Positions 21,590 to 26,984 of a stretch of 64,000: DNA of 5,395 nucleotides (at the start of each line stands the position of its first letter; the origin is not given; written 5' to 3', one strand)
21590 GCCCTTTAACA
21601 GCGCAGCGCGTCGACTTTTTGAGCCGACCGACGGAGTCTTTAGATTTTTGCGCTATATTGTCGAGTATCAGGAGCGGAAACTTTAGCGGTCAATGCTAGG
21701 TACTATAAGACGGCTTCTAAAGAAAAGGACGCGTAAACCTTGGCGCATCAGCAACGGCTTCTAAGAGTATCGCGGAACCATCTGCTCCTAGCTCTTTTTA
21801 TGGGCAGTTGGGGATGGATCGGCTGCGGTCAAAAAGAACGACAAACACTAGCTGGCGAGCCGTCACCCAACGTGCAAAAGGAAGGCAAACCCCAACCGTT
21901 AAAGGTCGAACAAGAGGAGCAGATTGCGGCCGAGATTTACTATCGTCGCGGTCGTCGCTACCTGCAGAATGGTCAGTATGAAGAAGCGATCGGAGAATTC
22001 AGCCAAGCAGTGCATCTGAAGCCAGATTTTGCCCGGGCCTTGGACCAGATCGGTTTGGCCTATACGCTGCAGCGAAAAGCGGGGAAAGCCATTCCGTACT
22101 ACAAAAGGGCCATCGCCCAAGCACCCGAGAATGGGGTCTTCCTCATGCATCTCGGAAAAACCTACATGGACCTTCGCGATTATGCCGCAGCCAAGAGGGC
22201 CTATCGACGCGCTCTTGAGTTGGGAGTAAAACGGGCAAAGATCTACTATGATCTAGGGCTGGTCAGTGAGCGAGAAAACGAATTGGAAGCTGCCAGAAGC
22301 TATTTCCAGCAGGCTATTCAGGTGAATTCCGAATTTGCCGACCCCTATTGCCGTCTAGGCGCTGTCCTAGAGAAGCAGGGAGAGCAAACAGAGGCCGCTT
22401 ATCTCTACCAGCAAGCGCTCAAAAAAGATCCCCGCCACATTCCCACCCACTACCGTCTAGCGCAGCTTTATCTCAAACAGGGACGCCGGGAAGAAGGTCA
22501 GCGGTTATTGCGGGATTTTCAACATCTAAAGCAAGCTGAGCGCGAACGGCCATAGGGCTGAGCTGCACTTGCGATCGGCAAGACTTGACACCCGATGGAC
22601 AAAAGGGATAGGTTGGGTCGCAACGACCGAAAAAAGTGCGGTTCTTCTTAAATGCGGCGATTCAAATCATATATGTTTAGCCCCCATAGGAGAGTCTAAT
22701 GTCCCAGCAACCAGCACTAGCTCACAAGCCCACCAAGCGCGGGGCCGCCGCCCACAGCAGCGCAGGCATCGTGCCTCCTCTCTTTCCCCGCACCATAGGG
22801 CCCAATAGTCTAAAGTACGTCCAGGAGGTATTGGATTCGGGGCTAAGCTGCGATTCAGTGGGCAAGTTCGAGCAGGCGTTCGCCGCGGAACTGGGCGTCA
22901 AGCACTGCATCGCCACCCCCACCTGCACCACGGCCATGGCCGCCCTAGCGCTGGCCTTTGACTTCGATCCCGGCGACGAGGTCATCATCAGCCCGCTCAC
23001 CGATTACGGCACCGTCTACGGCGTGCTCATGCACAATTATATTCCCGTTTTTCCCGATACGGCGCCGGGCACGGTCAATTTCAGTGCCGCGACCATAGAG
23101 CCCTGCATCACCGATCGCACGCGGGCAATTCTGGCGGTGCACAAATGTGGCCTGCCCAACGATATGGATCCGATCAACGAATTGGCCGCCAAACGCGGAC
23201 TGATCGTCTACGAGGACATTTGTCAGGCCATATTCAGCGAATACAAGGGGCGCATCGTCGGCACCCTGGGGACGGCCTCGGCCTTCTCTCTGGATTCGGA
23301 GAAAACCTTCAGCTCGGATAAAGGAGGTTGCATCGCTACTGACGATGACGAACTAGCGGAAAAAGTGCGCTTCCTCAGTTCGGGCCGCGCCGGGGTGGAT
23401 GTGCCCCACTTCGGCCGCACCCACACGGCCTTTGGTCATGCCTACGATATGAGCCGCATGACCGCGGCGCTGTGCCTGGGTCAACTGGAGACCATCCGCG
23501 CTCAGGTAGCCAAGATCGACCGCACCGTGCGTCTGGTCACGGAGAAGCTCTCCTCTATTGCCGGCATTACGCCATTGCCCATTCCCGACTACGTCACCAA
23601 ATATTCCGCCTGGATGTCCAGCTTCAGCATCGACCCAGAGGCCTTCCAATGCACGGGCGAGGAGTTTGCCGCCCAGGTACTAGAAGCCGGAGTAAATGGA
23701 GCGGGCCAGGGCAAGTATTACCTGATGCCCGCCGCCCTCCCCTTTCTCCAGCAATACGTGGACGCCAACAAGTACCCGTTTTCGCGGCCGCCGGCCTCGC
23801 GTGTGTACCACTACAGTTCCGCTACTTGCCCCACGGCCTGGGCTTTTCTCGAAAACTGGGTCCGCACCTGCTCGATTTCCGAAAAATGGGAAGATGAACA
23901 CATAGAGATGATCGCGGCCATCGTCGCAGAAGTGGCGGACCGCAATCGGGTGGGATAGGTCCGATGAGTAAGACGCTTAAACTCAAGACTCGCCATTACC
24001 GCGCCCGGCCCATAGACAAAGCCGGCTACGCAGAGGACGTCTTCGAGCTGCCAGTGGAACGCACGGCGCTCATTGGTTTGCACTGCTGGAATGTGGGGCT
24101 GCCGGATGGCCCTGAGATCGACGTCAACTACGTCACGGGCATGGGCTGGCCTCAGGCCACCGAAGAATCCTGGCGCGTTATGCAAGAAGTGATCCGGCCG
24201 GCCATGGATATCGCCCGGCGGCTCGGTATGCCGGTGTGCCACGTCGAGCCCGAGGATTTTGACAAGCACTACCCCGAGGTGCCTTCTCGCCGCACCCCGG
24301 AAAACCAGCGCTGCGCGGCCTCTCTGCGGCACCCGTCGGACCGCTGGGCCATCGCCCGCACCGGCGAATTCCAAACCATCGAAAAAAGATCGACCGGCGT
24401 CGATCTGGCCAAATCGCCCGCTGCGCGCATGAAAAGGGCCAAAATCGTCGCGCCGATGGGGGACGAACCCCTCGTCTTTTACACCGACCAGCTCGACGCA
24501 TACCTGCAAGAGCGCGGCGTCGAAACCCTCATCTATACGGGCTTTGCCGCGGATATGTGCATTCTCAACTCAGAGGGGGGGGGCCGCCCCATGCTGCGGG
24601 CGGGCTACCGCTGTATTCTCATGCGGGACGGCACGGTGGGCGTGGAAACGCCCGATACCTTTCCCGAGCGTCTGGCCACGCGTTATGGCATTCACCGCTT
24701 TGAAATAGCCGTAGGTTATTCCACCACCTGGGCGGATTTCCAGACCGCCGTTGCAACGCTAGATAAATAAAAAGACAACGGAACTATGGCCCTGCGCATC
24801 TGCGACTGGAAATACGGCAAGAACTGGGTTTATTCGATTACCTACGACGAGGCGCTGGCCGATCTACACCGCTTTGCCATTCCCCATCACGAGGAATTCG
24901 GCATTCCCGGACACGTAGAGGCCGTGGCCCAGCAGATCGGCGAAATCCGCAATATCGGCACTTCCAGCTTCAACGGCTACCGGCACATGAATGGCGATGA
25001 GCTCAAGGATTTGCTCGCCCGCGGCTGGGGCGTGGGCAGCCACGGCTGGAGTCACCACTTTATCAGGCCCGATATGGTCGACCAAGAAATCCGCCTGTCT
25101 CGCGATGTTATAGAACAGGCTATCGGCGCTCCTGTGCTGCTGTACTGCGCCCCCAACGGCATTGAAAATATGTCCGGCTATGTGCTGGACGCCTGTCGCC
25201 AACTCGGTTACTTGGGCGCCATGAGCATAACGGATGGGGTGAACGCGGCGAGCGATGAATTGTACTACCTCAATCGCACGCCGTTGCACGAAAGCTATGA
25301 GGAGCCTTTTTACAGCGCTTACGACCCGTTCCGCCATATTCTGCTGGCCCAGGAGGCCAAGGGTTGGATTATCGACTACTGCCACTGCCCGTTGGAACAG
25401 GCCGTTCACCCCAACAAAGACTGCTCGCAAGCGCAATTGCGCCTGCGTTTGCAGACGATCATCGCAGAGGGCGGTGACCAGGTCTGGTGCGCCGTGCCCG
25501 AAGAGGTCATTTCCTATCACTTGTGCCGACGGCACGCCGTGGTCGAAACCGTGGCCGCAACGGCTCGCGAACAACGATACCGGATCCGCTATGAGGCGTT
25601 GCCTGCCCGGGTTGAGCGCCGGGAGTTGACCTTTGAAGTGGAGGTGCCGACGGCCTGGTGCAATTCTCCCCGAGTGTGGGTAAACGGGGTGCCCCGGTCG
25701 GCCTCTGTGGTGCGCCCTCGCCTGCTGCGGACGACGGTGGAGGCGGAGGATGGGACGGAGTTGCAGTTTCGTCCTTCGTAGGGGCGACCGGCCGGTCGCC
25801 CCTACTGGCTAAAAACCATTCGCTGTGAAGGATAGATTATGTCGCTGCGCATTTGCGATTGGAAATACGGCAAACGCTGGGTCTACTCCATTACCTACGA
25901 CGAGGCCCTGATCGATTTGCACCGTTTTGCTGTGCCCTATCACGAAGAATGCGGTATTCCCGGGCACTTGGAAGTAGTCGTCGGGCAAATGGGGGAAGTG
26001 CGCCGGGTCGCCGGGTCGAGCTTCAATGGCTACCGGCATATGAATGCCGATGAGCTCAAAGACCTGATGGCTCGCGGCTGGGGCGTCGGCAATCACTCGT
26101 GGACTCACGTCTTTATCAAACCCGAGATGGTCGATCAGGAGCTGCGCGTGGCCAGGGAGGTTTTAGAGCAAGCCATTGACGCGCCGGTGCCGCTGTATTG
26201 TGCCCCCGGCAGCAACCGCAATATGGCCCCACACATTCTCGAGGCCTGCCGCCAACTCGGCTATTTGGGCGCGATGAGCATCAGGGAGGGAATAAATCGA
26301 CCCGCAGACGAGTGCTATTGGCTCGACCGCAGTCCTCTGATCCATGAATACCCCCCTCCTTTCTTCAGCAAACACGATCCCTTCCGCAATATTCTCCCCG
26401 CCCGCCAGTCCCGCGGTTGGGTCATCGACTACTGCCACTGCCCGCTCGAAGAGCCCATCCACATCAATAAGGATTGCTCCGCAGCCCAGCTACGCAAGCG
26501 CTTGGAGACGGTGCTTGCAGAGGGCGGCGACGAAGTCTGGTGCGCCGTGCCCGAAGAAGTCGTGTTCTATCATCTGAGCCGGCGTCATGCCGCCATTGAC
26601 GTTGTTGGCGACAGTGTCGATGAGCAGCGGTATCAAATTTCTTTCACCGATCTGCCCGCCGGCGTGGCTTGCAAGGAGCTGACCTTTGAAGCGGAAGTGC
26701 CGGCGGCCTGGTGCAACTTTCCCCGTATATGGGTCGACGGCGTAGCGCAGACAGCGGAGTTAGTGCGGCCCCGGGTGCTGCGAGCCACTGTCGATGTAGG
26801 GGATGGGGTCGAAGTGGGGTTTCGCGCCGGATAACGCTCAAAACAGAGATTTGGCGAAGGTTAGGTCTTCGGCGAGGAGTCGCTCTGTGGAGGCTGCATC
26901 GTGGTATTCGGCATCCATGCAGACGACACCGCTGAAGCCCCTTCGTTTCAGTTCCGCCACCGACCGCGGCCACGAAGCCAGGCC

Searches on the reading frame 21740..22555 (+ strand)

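Call 61: search_protein_families(library=pfam, proteins=[window:21740-22555:+], max_evalue=0.001)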
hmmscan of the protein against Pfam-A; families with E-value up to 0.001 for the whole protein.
window:21740-22555:+ (271 aa): 21 families
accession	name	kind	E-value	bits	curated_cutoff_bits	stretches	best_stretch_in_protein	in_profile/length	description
PF07719.23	TPR_2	-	2.3e-33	111.9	27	4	64-96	1-33/34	Tetratricopeptide repeat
PF00515.34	TPR_1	-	1.8e-31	107.1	27.8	5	200-233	1-34/34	Tetratricopeptide repeat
PF13414.12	TPR_11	-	4.1e-27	94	26.8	3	71-108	1-38/42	TPR repeat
PF13181.12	TPR_8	-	5e-26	89.1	25.7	2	135-161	4-30/34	Tetratricopeptide repeat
PF13431.12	TPR_17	-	7.9e-23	79.2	24.4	1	222-249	1-28/34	Tetratricopeptide repeat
PF14559.12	TPR_19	-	4e-21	75.5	25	2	213-258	4-49/68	Tetratricopeptide repeat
PF13432.12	TPR_16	-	5.8e-21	75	32.7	3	68-131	1-64/65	Tetratricopeptide repeat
PF13428.12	TPR_14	-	1.2e-18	66.2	23.5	1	206-243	7-44/44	Tetratricopeptide repeat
PF13424.12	TPR_12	-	1.6e-13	51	30.1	2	136-195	7-74/77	Tetratricopeptide repeat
PF13176.12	TPR_7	-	5.9e-13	48.2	27.9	0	100-130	1-33/36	Tetratricopeptide repeat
PF13174.12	TPR_6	-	4.5e-12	46.2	26.3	0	205-232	5-32/33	Tetratricopeptide repeat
PF13374.12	TPR_10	-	1e-10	41.7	27.5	0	135-161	5-31/42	Tetratricopeptide repeat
PF23914.1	TPR_CcmH_CycH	-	1.5e-09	38.3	42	1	125-229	43-150/158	Cytochrome c-type biogenesis protein H TPR domain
PF24575.1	TPR_Slam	-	2.3e-09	38.1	35.2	0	207-252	54-99/104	Surface lipoprotein assembly modifier, N-terminal TPR repeats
PF25063.1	ARM_TT21_C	-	1.1e-08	35.6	35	1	179-249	108-179/209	Tetratricopeptide repeat protein 21 C-terminal ARM domain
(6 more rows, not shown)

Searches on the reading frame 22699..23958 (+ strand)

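Call 61: search_protein_families(library=pfam, proteins=[window:22699-23958:+], max_evalue=0.001)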
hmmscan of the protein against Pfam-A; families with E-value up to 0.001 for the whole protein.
window:22699-23958:+ (419 aa): 1 family
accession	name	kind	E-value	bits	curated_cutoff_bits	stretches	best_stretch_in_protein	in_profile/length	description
PF01041.23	DegT_DnrJ_EryC1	-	7.9e-63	213.3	19.8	1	34-354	4-321/360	DegT/DnrJ/EryC1/StrS aminotransferase family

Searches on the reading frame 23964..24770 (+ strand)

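Call 61: search_protein_families(library=pfam, proteins=[window:23964-24770:+], max_evalue=0.001)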
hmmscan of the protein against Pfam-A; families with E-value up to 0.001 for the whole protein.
window:23964-24770:+ (268 aa): 1 family
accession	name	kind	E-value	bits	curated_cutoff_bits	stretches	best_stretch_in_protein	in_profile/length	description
PF00857.26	Isochorismatase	-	2.5e-11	44.4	27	1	172-228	99-152/175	Isochorismatase domain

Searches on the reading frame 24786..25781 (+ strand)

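Call 61: search_protein_families(library=pfam, proteins=[window:24786-25781:+], max_evalue=0.001)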
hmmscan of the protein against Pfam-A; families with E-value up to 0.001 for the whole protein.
window:24786-25781:+ (331 aa): 1 family
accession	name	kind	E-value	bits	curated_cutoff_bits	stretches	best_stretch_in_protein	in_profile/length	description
PF01522.26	Polysacc_deac_1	-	1.4e-08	35.2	23.1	1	37-142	30-121/124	Polysaccharide deacetylase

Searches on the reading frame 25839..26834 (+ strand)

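Call 61: search_protein_families(library=pfam, proteins=[window:25839-26834:+], max_evalue=0.001)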
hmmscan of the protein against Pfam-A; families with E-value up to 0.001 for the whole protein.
window:25839-26834:+ (331 aa): 1 family
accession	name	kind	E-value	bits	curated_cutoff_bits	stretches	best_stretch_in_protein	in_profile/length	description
PF01522.26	Polysacc_deac_1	-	3.3e-07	30.7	23.1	1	68-142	46-121/124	Polysaccharide deacetylase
